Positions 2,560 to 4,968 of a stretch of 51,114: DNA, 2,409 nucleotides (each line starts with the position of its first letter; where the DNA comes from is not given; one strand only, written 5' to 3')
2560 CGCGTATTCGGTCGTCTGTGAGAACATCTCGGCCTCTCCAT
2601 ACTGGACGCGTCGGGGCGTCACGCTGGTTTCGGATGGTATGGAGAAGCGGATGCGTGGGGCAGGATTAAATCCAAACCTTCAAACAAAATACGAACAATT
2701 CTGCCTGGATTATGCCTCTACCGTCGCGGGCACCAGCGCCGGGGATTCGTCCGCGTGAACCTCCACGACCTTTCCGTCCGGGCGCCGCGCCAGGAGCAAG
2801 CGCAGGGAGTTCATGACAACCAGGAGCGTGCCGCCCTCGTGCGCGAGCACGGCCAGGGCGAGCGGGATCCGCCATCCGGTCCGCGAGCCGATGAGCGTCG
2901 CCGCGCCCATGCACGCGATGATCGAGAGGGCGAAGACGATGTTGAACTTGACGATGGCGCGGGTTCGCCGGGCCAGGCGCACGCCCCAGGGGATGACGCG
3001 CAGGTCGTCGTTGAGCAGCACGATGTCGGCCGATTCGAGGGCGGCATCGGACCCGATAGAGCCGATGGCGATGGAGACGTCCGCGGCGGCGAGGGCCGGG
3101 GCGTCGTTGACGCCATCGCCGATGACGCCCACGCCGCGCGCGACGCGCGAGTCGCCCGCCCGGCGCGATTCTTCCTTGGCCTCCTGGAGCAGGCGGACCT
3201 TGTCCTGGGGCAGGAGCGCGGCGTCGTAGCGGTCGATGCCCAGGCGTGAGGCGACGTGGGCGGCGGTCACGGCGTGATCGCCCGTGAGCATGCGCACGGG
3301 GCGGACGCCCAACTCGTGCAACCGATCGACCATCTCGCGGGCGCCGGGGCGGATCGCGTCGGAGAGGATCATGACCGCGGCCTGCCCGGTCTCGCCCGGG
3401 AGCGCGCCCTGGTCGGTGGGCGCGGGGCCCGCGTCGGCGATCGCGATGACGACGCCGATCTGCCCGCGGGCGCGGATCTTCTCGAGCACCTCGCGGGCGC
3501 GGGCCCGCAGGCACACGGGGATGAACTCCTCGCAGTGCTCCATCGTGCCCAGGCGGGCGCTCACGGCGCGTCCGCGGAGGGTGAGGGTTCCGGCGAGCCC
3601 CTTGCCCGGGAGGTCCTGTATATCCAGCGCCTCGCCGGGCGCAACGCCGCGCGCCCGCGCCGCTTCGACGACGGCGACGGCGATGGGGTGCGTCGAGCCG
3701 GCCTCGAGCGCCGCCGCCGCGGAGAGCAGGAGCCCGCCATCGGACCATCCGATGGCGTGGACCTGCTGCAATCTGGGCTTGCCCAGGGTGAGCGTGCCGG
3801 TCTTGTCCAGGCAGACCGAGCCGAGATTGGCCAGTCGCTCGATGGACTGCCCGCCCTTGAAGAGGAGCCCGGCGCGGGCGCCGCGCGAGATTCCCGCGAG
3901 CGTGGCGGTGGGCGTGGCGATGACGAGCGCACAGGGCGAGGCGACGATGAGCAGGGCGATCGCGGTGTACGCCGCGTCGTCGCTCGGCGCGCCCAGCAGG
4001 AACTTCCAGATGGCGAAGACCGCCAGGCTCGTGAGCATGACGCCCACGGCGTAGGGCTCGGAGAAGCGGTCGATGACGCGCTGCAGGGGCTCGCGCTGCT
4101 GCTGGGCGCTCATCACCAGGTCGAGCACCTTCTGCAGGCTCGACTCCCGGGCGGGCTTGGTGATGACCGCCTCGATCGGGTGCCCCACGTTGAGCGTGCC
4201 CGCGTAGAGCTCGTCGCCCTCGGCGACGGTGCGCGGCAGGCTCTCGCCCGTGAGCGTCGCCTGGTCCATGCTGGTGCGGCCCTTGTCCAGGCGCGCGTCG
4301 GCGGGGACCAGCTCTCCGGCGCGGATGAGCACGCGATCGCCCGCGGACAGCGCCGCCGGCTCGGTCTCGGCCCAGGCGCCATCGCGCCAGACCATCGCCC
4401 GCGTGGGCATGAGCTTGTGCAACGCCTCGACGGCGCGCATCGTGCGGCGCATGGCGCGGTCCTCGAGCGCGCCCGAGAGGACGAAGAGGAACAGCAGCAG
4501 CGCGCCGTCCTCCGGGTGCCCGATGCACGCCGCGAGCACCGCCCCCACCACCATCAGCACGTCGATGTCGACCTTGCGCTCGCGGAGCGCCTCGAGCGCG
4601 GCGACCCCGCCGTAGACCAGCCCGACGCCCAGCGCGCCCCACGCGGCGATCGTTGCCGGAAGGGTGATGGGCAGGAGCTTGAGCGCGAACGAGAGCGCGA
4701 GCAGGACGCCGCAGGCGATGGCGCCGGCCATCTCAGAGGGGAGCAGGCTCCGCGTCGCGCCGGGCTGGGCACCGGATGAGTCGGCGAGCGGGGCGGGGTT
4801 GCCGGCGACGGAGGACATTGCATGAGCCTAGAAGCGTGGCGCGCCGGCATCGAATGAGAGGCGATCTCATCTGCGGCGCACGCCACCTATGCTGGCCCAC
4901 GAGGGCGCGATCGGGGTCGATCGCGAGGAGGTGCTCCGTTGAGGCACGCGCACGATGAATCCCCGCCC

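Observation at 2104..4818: P1B-4 (SPC/HEGGT) metal-efflux ATPase followed by a Cys-rich Rrf2 regulator and AT-rich palindromes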

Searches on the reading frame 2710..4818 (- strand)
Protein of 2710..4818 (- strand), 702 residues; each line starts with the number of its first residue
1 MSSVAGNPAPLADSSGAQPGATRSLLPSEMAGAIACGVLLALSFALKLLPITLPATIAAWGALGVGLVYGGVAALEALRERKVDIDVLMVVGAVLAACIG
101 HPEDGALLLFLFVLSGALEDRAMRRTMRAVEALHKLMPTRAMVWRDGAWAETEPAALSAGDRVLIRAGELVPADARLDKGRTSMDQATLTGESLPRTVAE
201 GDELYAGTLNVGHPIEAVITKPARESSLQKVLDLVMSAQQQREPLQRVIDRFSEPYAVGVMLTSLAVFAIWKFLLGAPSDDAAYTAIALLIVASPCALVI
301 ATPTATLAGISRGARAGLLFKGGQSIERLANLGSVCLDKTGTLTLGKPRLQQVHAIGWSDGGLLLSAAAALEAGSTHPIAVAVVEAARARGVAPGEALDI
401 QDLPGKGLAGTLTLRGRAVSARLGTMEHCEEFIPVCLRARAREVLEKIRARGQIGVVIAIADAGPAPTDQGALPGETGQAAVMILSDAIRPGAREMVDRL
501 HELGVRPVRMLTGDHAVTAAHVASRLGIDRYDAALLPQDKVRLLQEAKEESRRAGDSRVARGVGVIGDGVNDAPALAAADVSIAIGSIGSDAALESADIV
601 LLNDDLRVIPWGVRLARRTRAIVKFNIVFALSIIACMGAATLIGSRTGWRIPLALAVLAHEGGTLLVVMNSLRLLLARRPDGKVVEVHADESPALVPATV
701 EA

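Call 3: search_protein_families(library=pfam, proteins=[window:2710-4818:-])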
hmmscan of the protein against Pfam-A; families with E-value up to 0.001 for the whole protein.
window:2710-4818:- (702 aa): 2 families
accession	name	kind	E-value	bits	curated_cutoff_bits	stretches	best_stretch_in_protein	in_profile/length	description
PF00122.25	E1-E2_ATPase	-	5.9e-50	169.7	28.1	1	136-315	2-180/181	E1-E2 ATPase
PF00702.32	Hydrolase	-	8e-21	75.7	26.4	1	335-580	4-191/191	haloacid dehalogenase-like hydrolase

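Call 4: search_protein_families(library=ncbifam, proteins=[window:2710-4818:-])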
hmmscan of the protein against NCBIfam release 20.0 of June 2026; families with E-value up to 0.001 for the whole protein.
window:2710-4818:- (702 aa): 19 families
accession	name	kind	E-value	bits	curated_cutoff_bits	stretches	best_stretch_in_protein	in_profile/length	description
TIGR01525.1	ATPase-IB_hvy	subfamily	2.1e-149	499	346.25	1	85-674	1-560/560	heavy metal translocating P-type ATPase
TIGR01512.1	ATPase-IB2_Cd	subfamily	1.1e-133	446.6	313.5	2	85-391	1-287/494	cadmium family heavy metal-translocating P-type ATPase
NF008262.1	PRK11033.1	equivalog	7.1e-114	381.8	1005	1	28-676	121-729/731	zinc/cadmium/mercury/lead-transporting ATPase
NF033775.1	P_type_ZntA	exception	8.4e-100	335.1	1240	1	34-676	132-730/732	Zn(II)/Cd(II)/Pb(II) translocating P-type ATPase ZntA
TIGR01511.1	ATPase-IB1_Cu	subfamily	9.6e-98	328.4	397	2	73-392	8-317/542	copper-translocating P-type ATPase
NF007952.0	PRK10671.1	equivalog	1e-69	235.6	1316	1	103-675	291-832/838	copper-exporting P-type ATPase CopA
TIGR01494.1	ATPase_P-type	subfamily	1.4e-62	211.7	62.3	2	108-362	2-241/478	HAD-IC family P-type ATPase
TIGR01647.1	ATPase-IIIA_H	equivalog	2.4e-53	181.4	615.5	2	85-530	38-483/755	plasma-membrane proton-efflux P-type ATPase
TIGR01497.1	kdpB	equivalog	1.3e-38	132.6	527.9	1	142-605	109-552/675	potassium-transporting ATPase subunit KdpB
TIGR01522.1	ATPase-IIA2_Ca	equivalog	7.6e-35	119.9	798.3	2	122-355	100-342/854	calcium-transporting P-type ATPase, PMR1-type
NF010609.0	PRK14010.1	equivalog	5.1e-32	110.9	1323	1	114-603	81-545/673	K(+)-transporting ATPase subunit B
TIGR01116.1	ATPase-IIA1_Ca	equivalog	5.3e-30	104.2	703.4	2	110-350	35-283/799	calcium-translocating P-type ATPase, SERCA-type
TIGR01517.1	ATPase-IIB_Ca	equivalog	1.3e-29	103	507.05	2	475-628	531-698/882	calcium-translocating P-type ATPase, PMCA-type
TIGR01524.1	ATPase-IIIB_Mg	equivalog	3.7e-27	94.6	610.75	2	105-352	91-356/867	magnesium-translocating P-type ATPase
TIGR01106.1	ATPase-IIC_X-K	subfamily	4.2e-27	94.4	946.1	2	112-346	114-358/997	Na,H/K antiporter P-type ATPase subunit alpha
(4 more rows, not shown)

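Call 5: search_solved_structures(query=window:2710-4818:-, max_evalue=1e-20, show_alignments=2)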
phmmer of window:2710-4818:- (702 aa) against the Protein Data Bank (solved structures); distinct sequences matched with E-value up to 1e-20: 74 (the best 60 are shown).
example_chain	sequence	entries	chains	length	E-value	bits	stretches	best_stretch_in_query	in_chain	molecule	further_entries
7qbz_A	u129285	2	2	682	9.4e-91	308.2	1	28-677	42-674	Cadmium translocating P-type ATPase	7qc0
4umv_A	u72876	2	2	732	2.4e-80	273.8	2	35-410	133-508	ZINC-TRANSPORTING ATPASE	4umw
7r0g_A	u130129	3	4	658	7e-73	249.1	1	72-674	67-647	Putative copper-exporting P-type ATPase A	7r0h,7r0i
3j08_A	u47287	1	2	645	7.8e-73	248.9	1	73-674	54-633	copper-exporting P-type ATPase A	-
3j09_A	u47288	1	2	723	1e-72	248.6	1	73-674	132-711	copper-exporting P-type ATPase A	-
3rfu_A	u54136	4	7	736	1e-70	241.9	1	103-674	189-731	Copper efflux ATPase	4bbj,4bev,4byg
8q75_A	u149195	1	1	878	4.8e-60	206.7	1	103-681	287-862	Copper-transporting ATPase HMA4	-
8q73_A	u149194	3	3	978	7.2e-60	206.1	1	104-681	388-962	Copper-transporting ATPase HMA4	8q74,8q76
7si3_A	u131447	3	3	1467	1.9e-53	184.9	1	481-690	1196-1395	P-type Cu(+) transporter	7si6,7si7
7xuk_A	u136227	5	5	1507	2.6e-52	181.2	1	283-689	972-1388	Copper-transporting ATPase 2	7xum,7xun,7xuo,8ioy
3skx_A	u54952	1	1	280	7.3e-39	136.7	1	323-621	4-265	Copper-exporting P-type ATPase B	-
3sky_A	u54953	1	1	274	7.8e-39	136.6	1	323-621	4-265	Copper-exporting P-type ATPase B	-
5ksd_A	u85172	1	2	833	3.1e-35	124.7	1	105-635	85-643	ATPase 2, plasma membrane-type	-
8k1l_A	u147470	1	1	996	1.9e-33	118.8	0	105-348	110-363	Na+,K+-ATPase alpha2KK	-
3a1c_A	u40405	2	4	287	3.2e-32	114.7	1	309-623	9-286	Probable copper-exporting P-type ATPase A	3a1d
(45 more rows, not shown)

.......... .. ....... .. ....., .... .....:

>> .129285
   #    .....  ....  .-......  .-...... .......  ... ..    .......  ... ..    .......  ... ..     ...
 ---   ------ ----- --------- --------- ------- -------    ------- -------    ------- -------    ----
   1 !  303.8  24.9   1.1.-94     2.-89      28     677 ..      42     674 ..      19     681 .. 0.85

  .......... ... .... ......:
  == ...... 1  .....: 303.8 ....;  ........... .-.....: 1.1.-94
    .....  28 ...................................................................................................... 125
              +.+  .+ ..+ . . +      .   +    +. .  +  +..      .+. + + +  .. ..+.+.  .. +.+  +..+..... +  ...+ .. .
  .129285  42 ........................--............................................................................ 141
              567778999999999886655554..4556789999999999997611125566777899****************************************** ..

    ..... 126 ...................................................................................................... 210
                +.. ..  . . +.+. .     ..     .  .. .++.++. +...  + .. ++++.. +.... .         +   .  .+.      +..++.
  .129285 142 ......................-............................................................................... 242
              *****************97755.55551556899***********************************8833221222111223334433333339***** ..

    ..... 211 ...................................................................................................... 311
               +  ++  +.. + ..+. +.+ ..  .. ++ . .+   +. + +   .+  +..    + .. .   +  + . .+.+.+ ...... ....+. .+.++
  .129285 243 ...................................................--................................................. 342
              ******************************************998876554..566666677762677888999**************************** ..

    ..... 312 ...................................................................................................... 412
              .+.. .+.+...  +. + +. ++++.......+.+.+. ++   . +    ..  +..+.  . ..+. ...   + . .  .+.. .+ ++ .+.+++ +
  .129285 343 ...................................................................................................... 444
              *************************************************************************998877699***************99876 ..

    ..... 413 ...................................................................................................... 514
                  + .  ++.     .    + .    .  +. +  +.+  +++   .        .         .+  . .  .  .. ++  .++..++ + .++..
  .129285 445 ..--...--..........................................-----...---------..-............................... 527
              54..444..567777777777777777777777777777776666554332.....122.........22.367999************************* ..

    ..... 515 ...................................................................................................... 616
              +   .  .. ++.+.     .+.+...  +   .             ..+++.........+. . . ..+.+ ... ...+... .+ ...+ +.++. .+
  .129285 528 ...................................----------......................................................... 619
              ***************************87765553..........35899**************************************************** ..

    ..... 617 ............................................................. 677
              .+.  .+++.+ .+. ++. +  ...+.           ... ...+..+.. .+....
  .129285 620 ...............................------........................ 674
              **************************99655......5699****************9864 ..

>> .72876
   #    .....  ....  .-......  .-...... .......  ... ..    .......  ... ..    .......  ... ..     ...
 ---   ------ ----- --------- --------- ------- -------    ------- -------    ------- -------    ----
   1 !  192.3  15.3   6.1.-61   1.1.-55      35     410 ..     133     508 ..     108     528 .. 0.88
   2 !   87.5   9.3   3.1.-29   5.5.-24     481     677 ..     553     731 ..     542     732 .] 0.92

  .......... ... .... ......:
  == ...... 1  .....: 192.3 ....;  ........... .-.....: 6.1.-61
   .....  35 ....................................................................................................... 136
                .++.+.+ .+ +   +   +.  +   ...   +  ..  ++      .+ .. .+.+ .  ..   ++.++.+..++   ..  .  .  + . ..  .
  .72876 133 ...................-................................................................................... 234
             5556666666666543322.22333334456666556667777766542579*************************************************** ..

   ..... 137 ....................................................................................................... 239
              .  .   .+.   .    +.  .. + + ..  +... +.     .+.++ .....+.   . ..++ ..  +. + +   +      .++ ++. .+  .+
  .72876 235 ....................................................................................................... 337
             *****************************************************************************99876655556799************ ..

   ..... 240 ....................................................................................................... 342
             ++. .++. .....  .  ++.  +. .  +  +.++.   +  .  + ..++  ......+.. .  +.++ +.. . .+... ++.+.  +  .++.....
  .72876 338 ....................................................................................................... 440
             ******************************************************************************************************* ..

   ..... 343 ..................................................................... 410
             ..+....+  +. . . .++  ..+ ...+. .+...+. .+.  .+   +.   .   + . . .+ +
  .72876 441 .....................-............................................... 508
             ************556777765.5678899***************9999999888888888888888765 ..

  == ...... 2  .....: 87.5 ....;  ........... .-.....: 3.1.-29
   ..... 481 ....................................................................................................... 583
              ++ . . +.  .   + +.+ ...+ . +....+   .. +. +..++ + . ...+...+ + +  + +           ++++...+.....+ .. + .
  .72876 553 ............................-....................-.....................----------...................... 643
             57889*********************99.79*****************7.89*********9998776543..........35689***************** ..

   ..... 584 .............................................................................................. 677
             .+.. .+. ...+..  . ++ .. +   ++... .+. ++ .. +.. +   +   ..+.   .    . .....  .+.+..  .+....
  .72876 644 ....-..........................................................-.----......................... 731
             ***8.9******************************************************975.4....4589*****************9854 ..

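Call 74: search_dna_similar(query=window:2710-4818:-, collection=plasmids, mode=protein, max_rows=40, rows=spread)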
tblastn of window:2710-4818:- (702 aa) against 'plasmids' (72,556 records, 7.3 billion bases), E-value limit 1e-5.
The search stops at 5000 records and this limit was reached: more records match than are counted here, and every count below describes the 5000 best-scoring records only.
Records with a match: at least 5000; places in all: 7842; records where one place covers at least 80% of the query: 1951.
Best place of each record, by identity: <60% 5000.
By first word of the organism name: Klebsiella 2102; Escherichia 272; Staphylococcus 201; Enterococcus 189; Enterobacter 172; Ralstonia 140; Salmonella 137; Listeria 131; Sinorhizobium 113; Rhizobium 82; and 300 more.
By predicted mobility (MOB-suite, as given by PLSDB): conjugative 2177; non-mobilizable 1834; mobilizable 989.
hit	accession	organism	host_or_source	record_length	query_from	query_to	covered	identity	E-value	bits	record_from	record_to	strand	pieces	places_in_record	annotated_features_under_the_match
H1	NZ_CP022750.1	Sphingobium xenophagum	cell culture,electronic ...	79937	79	683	86%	39.6%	4e-83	295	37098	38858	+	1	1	none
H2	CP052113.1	Ralstonia solanacearum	tomato,cell culture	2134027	79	664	83%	36.5%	3e-82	293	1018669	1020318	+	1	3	heavy metal translocating P-type ATPase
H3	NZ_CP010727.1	Phaeobacter inhibens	cell culture,clam larvae aquaculture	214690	84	649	81%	37.0%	6e-76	274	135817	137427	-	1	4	cation-translocating P-type ATPase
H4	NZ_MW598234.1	Klebsiella pneumoniae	-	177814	79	664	83%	35.6%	7e-75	271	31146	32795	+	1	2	heavy metal translocating P-type ATPase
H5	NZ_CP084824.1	Klebsiella pneumoniae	Homo sapiens,Whole organism,liver ...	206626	79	664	83%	35.6%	7e-75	271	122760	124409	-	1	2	heavy metal translocating P-type ATPase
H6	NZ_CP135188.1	Klebsiella pneumoniae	Homo sapiens,tracheal aspirate,tracheal ...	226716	79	664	83%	35.6%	7e-75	271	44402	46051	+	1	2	heavy metal translocating P-type ATPase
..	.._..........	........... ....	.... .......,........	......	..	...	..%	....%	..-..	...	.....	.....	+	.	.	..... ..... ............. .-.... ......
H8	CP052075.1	Ralstonia solanacearum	tomato,cell culture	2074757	79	649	81%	36.2%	8e-61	229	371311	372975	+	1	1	none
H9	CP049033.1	Rhodobacteraceae bacterium SC52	Apostichopus japonicus,pure ...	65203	84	649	81%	36.3%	2e-76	275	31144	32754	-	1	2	cation-translocating P-type ATPase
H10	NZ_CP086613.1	Shinella zoogloeoides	-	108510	85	664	83%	35.2%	8e-56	214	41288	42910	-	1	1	heavy metal translocating P-type ATPase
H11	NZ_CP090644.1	Burkholderia contaminans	sheep,milk,milk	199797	79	664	83%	34.0%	4e-76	275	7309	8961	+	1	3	heavy metal translocating P-type ATPase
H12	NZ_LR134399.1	Listeria monocytogenes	Homo sapiens,Vein blood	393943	79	664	83%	32.9%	2e-68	251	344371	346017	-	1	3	heavy metal translocating P-type ATPase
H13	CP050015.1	Haloarcula sp. JP-L23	-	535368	79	644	81%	33.2%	5e-66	244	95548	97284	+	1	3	heavy metal translocating P-type ATPase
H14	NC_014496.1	Listeria grayi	-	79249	79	664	83%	31.4%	1e-66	246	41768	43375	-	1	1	heavy metal translocating P-type ATPase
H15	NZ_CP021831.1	Sinorhizobium meliloti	Medicago truncatula,Single Cell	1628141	119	632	73%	35.3%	1e-63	237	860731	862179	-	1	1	none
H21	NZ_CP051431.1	Escherichia sp. SCLE84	swine,single cell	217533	119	631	73%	33.5%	6e-55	211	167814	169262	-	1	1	silP: Ag(+)-translocating P-type ATPase SilP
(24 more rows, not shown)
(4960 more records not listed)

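Call 75: get_annotated_region(hit=H1, flank=2500)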
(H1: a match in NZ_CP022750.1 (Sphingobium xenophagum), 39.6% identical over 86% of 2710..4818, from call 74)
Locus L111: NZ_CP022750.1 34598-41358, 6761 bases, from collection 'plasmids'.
description: Sphingobium xenophagum strain C1 plasmid p4, complete sequence
organism: Sphingobium xenophagum (NCBI taxid 121428)
taxonomy: Bacteria; Pseudomonadota; Alphaproteobacteria; Sphingomonadales; Sphingomonadaceae; Sphingobium; Sphingobium xenophagum
host: -; source: cell culture,electronic waste-contaminated sediment; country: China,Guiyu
typing (MOB-suite, as given by PLSDB): mobilizable; relaxase MOBP
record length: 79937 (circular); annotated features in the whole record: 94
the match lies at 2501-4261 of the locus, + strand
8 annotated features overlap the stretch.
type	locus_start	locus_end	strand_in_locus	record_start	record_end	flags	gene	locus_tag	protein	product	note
CDS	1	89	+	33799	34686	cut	-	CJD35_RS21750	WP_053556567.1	bestrophin family ion channel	-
CDS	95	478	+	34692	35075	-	-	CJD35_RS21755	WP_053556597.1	hypothetical protein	-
CDS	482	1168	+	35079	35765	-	-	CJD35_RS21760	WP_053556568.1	transporter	-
CDS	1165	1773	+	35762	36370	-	-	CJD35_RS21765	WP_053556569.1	cation transporter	GO:0006812 - monoatomic cation transport [Evidence IEA]; GO:0055085 - transmembrane transport [Evidence IEA]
CDS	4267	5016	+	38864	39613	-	-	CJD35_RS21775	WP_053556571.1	HAD-IIB family hydrolase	GO:0008152 - metabolic process [Evidence IEA]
CDS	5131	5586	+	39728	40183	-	-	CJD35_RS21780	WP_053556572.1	MgtC/SapB family protein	-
CDS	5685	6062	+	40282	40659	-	-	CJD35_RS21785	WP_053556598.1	hypothetical protein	-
CDS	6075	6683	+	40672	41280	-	-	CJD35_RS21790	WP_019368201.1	DedA family protein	GO:0055085 - transmembrane transport [Evidence IEA]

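Call 76: get_annotated_region(hit=H2, flank=2500)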
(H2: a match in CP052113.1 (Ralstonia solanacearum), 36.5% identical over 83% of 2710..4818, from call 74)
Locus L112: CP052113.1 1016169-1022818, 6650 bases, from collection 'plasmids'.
description: Ralstonia solanacearum strain FJAT15244.F1 plasmid Plas1, complete sequence
organism: Ralstonia solanacearum (NCBI taxid 305)
taxonomy: Bacteria; Pseudomonadota; Betaproteobacteria; Burkholderiales; Burkholderiaceae; Ralstonia; Ralstonia solanacearum
host: -; source: tomato,cell culture; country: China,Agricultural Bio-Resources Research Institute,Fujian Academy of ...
typing (MOB-suite, as given by PLSDB): mobilizable; relaxase MOBP
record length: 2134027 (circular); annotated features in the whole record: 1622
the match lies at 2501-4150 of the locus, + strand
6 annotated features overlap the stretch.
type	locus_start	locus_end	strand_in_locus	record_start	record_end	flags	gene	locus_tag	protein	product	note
CDS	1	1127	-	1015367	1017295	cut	-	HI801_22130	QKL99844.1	c-type cytochrome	-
CDS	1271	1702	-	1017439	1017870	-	cadR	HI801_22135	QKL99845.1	Cd(II)/Pb(II)-responsive transcriptional regulator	-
CDS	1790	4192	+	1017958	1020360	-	-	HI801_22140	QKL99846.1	heavy metal translocating P-type ATPase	-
CDS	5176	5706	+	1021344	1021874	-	-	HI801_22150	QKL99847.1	hypothetical protein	-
CDS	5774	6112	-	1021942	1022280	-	-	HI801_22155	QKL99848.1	hypothetical protein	-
CDS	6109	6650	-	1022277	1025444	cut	-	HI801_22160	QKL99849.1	efflux RND transporter permease subunit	-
